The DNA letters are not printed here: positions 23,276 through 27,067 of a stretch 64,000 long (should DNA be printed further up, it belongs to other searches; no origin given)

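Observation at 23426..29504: Membrane-associated Rad50/Mre11-like three-gene module (TMEM43-like protein, SbcD/YhaO-like nuclease, 1163-aa SbcC/YhaN-like ATPase)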

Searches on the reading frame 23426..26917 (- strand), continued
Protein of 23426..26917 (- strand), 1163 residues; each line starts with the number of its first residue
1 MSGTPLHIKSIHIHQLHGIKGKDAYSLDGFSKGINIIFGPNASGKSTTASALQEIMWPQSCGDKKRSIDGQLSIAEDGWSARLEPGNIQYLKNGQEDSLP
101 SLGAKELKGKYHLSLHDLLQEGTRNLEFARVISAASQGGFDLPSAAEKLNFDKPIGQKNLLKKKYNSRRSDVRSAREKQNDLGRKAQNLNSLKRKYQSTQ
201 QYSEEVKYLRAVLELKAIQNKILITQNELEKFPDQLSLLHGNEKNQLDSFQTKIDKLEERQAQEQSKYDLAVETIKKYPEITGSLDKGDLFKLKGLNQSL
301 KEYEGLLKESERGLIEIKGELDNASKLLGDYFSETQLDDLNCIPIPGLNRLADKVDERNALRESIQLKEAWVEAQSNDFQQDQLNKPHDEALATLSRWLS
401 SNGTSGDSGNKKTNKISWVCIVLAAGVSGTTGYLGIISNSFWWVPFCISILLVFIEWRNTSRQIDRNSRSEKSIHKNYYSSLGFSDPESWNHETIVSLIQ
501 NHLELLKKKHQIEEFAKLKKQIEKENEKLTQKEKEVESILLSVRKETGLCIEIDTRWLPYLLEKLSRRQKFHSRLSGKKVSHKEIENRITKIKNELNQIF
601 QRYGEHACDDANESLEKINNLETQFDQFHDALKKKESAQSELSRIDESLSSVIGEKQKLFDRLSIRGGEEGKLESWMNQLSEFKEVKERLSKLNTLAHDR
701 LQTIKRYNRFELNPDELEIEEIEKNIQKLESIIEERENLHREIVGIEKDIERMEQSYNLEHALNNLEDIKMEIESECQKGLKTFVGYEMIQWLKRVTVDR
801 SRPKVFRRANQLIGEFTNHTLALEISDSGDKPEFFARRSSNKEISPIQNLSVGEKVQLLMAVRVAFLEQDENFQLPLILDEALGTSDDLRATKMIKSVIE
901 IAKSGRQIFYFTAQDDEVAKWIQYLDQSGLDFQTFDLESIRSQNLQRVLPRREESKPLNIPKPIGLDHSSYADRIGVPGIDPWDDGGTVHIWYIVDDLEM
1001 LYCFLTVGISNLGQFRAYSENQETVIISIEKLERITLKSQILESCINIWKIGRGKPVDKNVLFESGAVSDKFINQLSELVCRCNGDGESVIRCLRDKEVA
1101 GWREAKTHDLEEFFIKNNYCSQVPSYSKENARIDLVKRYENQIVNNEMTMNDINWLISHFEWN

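Call 45: search_protein_families(library=padloc, alignment_id=A4, max_evalue=0.00001)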
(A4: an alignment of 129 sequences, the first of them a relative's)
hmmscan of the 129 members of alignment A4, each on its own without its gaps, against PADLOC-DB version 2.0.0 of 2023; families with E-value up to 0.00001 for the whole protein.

A. member 1, L003:7098-7586:- (162 aa): 0 families

B. families by the number of members that match (of 129 scanned): 126 families (the first 25 are shown)
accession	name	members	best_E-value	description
PDLC03928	PsyrT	2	2.8e-284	-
PDLC02864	DpdF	2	3.1e-90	DpdF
PDLC02870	DpdF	2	8e-83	DpdF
PDLC02861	DpdF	2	1.9e-76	DpdF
PDLC02865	DpdF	2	1.5e-54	DpdF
PDLC03359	MTase_II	2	9.8e-52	Type II methyltransferase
PDLC02859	DpdF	2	1.4e-37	DpdF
PDLC02872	DpdF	2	5e-34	DpdF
PDLC02868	DpdF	2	3e-32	DpdF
PDLC01089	C3a193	2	2.9e-31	poss. alt. Cas3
PDLC03927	PsyrA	2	1.6e-30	-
PDLC02855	DpdF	2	3.5e-27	DpdF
PDLC02857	DpdF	2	6.2e-27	DpdF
PDLC02866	DpdF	2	6.2e-22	DpdF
PDLC02869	DpdF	2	8.1e-22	DpdF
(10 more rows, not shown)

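Call 46: search_protein_families(library=pfam, alignment_id=A4, max_evalue=0.00001)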
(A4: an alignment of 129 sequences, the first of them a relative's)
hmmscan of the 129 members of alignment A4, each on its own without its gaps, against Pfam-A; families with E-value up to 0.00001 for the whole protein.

A. member 1, L003:7098-7586:- (162 aa): 0 families

B. families by the number of members that match (of 129 scanned): 155 families (the first 25 are shown)
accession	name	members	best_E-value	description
PF00155.27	Aminotran_1_2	3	8.1e-46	Aminotransferase class I and II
PF07690.21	MFS_1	3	1.4e-37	Major Facilitator Superfamily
PF13245.12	AAA_19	3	3.9e-33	AAA domain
PF01408.29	GFO_IDH_MocA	3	5.3e-18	Oxidoreductase family, NAD-binding Rossmann fold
PF01443.25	Viral_helicase1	3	5.8e-10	Viral superfamily 1 RNA helicase core domain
PF07364.17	DUF1485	2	2.8e-102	Metallopeptidase family M81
PF13424.12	TPR_12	2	1.7e-64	Tetratricopeptide repeat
PF13374.12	TPR_10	2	7.5e-59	Tetratricopeptide repeat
PF07171.17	MlrC_C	2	7.3e-56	MlrC C-terminus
PF13561.12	adh_short_C2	2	6.7e-54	Enoyl-(Acyl carrier protein) reductase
PF07638.17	Sigma70_ECF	2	3.5e-52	ECF sigma factor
PF00106.31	adh_short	2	3.2e-50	short chain dehydrogenase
PF00892.27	EamA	2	6.2e-44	EamA-like transporter family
PF08447.18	PAS_3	2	5.9e-41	PAS fold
PF05193.26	Peptidase_M16_C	2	6.7e-37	Peptidase M16 inactive domain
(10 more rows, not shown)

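Call 59: search_dna_similar(query=window:23426-26917:-, collection=plasmids, mode=protein, max_evalue=0.001, max_rows=15)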
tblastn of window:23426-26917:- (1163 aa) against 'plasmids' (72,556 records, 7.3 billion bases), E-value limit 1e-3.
Records with a match: 12; places in all: 13; records where one place covers at least 80% of the query: 9.
Best place of each record, by identity: <60% 12.
By first word of the organism name: Natrinema 2; Haloarcula 1; Natronosalvus 1; Haladaptatus 1; Salinigranum 1; Halapricum 1; Halosimplex 1; Halorussus 1; Haloferax 1; Halomicrobium 1; and 1 more.
By predicted mobility (MOB-suite, as given by PLSDB): non-mobilizable 12.
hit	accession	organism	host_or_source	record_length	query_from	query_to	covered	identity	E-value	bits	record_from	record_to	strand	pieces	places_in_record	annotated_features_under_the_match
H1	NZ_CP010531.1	Haloarcula sp. CBA1115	monoisolate,Solar salt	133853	1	1160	100%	27.2%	2e-127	440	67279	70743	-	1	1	SMC family ATPase | DNA repair exonuclease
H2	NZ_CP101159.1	Natronosalvus amylolyticus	cell culture,sediment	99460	1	1163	100%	26.9%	2e-128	443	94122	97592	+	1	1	SMC family ATPase | DNA repair exonuclease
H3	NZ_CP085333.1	Haladaptatus salinisoli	cell culture,saline soil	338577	1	1160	100%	26.7%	3e-119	416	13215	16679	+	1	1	AAA family ATPase | DNA repair exonuclease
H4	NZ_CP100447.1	Natrinema caseinilyticum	marine sediment,sediment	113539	1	1161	100%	26.6%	3e-127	439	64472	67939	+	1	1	SMC family ATPase | DNA repair exonuclease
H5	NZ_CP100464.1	Salinigranum marinum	cell culture,Saline soil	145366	1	1123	97%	27.3%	3e-115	404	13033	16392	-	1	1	AAA family ATPase | DNA repair exonuclease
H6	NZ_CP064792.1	Halapricum desulfuricans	Elton hypersaline lake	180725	5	1160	99%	26.4%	3e-118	412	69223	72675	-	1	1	AAA family ATPase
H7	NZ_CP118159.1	Halosimplex aquaticum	cell culture,solar salterns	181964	5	1161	99%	26.3%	4e-123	427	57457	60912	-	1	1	SMC family ATPase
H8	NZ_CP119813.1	Halorussus caseinilyticus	cell culture,coastal saline-alkali land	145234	3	1139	98%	25.1%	9e-88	321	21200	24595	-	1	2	AAA family ATPase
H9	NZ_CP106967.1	Haloferax alexandrinus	-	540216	4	1139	98%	25.1%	1e-87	320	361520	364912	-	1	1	hypothetical protein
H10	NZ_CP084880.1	Natrinema halophilum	pure culture,salt mine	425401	775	1160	33%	33.8%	5e-60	234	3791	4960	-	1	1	hypothetical protein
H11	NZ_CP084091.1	Halomicrobium urmianum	cell culture,salt lake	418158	99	441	29%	25.5%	2e-7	63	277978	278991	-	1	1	hypothetical protein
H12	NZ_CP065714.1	Sphingomonas paucimobilis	-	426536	712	912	17%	29.2%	1e-6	61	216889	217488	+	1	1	YhaN family protein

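Call 60: search_dna_similar(query=window:23426-26917:-, collection=phages, mode=protein, max_evalue=0.001, max_rows=10)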
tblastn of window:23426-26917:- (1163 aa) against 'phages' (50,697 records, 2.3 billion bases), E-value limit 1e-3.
Records with a match: 1; places in all: 1; records where one place covers at least 80% of the query: 0.
Best place of each record, by identity: <60% 1.
By first word of the organism name: Bacteriophage 1.
By host as written in the record: - 1.
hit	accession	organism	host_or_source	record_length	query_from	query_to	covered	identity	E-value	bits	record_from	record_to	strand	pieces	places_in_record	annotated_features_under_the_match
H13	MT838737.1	Bacteriophage sp.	human fecal samples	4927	633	922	25%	22.5%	1e-4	52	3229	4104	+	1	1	record has no annotation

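Call 61: get_annotated_region(hit=H12, flank=5000)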
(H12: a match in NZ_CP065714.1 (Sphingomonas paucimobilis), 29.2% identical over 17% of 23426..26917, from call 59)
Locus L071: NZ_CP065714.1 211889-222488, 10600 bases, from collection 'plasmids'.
description: Sphingomonas paucimobilis strain FDAARGOS_881 plasmid unnamed1, complete sequence
organism: Sphingomonas paucimobilis (NCBI taxid 13689)
taxonomy: Bacteria; Pseudomonadota; Alphaproteobacteria; Sphingomonadales; Sphingomonadaceae; Sphingomonas; Sphingomonas paucimobilis
host: -; source: -; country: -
typing (MOB-suite, as given by PLSDB): non-mobilizable; replicon rep_cluster_1168,rep_cluster_541; mating-pair formation MPF_F
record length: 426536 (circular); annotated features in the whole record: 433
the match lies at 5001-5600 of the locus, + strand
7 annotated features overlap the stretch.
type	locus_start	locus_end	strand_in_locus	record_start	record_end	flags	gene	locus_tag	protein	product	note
CDS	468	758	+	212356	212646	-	-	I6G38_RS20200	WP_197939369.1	hypothetical protein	-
CDS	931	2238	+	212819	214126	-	-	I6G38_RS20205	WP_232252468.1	DNA repair exonuclease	-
CDS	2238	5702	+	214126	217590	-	-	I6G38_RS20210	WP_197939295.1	YhaN family protein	-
CDS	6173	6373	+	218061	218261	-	-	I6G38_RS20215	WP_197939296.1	hypothetical protein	-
CDS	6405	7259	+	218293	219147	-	-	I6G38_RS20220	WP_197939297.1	GIY-YIG nuclease family protein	-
CDS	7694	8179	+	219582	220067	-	-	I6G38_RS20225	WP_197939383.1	DUF417 family protein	-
CDS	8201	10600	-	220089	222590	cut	-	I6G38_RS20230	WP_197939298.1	S8 family peptidase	-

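Call 62: get_annotated_region(hit=H1, flank=8000)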
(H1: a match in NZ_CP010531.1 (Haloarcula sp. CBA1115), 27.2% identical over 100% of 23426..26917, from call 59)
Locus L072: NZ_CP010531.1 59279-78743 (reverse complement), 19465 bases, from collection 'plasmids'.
description: Haloarcula sp. CBA1115 plasmid unnamed2, complete sequence
organism: Haloarcula sp. CBA1115 (NCBI taxid 1592728)
taxonomy: Archaea; Euryarchaeota; Halobacteria; Halobacteriales; Haloarculaceae; Haloarcula; Haloarcula sp. CBA1115
host: -; source: monoisolate,Solar salt; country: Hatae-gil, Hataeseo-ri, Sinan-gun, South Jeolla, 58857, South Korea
typing (MOB-suite, as given by PLSDB): non-mobilizable
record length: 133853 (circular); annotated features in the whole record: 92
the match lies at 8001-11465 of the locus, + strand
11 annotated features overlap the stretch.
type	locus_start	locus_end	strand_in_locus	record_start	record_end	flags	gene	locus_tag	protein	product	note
CDS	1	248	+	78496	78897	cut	-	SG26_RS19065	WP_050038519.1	hypothetical protein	-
CDS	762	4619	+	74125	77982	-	-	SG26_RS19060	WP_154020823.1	ATP-binding protein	-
CDS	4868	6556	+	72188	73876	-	-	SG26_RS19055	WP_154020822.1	hypothetical protein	-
CDS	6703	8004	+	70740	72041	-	-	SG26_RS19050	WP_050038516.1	DNA repair exonuclease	-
CDS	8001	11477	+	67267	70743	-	-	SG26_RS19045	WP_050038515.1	SMC family ATPase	-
CDS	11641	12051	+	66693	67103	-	-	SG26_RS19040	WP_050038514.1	hypothetical protein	-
CDS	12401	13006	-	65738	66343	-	-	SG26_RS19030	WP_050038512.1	hypothetical protein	-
CDS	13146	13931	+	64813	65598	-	-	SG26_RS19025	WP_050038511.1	hypothetical protein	-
CDS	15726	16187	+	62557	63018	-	-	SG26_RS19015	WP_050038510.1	hypothetical protein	-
CDS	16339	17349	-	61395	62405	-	-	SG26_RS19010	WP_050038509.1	GNAT family N-acetyltransferase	-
CDS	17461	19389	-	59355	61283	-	-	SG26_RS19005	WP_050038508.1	hypothetical protein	-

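Call 64: search_protein_families(library=ncbifam, proteins=[L071:2238-5699:+, L071:931-2235:+, L072:8001-11474:+, L072:6703-8001:+], max_evalue=0.01)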
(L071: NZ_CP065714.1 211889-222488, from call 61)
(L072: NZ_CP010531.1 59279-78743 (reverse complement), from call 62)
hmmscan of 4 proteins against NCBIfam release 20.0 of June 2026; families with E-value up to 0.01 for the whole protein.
L071:2238-5699:+ (1154 aa): 3 families
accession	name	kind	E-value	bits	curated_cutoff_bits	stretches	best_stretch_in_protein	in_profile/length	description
NF003034.1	PRK03918.1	equivalog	9.3e-09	33.8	700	1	1-99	1-103/878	DNA double-strand break repair ATPase Rad50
NF041034.1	Rad50_Sulf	equivalog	1.1e-05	23.6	1000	1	1040-1130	760-851/872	DNA double-strand break repair ATPase Rad50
NF053840.1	MnTportMntADein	equivalog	0.0022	17.6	400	0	16-64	19-61/240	manganese ABC transporter ATP-binding protein MntA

L071:931-2235:+ (435 aa): 10 families
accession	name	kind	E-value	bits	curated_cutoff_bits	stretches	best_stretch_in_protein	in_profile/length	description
NF041029.1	Mre11_Pyroc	equivalog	4.8e-11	42.1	600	1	24-120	2-90/438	DNA double-strand break repair protein Mre11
TIGR00619.1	sbcd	subfamily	1.8e-10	41.1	77.65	1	26-121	4-91/252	exonuclease subunit SbcD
NF041031.1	Mre11_Sulfo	equivalog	1.6e-08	34.2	500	1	58-222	27-195/374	DNA double-strand break repair protein Mre11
NF041030.1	Mre11_Halo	equivalog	1.7e-06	27.5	550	1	54-276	25-241/361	DNA double-strand break repair protein Mre11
TIGR04123.1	P_estr_lig_assc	hypoth_equivalog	0.00013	21.5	150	1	17-121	15-114/207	ligase-associated DNA damage response endonuclease PdeM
NF008206.2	PRK10966.1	equivalog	0.00026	20.2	450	0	58-119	26-88/380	exonuclease subunit SbcD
NF041753.2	sbcd_Staph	equivalog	0.0016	17.4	480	1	26-121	4-91/375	exonuclease subunit SbcD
TIGR00040.1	yfcE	subfamily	0.005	16.9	56.25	0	60-121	17-67/158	YfcE family phosphodiesterase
NF006056.0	PRK08204.1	subfamily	0.0058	15.4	391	0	89-159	128-201/449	hypothetical protein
NF041754.1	sbcd_Bac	equivalog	0.0064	15.8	750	0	26-144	4-116/390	exonuclease subunit SbcD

L072:8001-11474:+ (1158 aa): 9 families
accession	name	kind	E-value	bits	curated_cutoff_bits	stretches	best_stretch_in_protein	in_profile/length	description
NF045487.1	ASRP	equivalog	9.2e-12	44.3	300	1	29-273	12-250/593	archaea-specific SMC-related protein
NF041034.1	Rad50_Sulf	equivalog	2.3e-07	29.1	1000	0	811-886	747-826/872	DNA double-strand break repair ATPase Rad50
NF045780.1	TrlF_fam_ATP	equivalog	2.8e-05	23.1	350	1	42-372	320-682/944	TrlF family AAA-like ATPase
NF003034.1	PRK03918.1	equivalog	3.3e-05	22.1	700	0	161-326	468-631/878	DNA double-strand break repair ATPase Rad50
TIGR02168.1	SMC_prok_B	equivalog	0.00014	19.7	567.35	1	158-392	682-916/1181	chromosome segregation protein SMC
NF053840.1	MnTportMntADein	equivalog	0.00041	20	400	0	835-916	130-204/240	manganese ABC transporter ATP-binding protein MntA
NF010068.0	PRK13548.1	equivalog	0.0017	17.5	261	0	827-898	126-196/261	heme ABC transporter ATP-binding protein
TIGR00611.2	recf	equivalog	0.0022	17.2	172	1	30-55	20-45/339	DNA replication/repair protein RecF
NF040873.1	AztA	equivalog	0.0032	17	220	0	830-910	111-184/191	zinc ABC transporter ATP-binding protein AztA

L072:6703-8001:+ (433 aa): 9 families
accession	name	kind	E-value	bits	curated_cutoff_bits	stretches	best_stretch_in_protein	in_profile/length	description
TIGR00619.1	sbcd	subfamily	2.1e-12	47.4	77.65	1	7-94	3-86/252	exonuclease subunit SbcD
NF008206.2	PRK10966.1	equivalog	7.6e-10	38.4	450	1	6-97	2-88/380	exonuclease subunit SbcD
NF041030.1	Mre11_Halo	equivalog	5e-09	35.8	550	1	8-280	5-258/361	DNA double-strand break repair protein Mre11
NF041754.1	sbcd_Bac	equivalog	8.5e-08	31.8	750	1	7-95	3-87/390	exonuclease subunit SbcD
NF008359.0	PRK11148.1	equivalog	5.7e-06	26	225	1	45-111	52-111/275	3',5'-cyclic-AMP phosphodiesterase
NF041753.2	sbcd_Staph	equivalog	1.7e-05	23.8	480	1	9-94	5-86/375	exonuclease subunit SbcD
NF041031.1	Mre11_Sulfo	equivalog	2.7e-05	23.6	500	1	36-94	27-85/374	DNA double-strand break repair protein Mre11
NF041029.1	Mre11_Pyroc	equivalog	0.0035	16.2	600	1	37-94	29-86/438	DNA double-strand break repair protein Mre11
TIGR04123.1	P_estr_lig_assc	hypoth_equivalog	0.0051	16.2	150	0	6-102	22-115/207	ligase-associated DNA damage response endonuclease PdeM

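Call 68: find_related_loci(query=A2, collection=viral_contigs, flank=8000)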
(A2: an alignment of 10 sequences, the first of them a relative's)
Query A2 (1163 aa) in viral_contigs; peptide patterns used: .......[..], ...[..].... (x = any residue, [..] = any of these).
600 stretches matched a pattern, but none encodes a relative of the query by tblastn (E <= 1e-3).
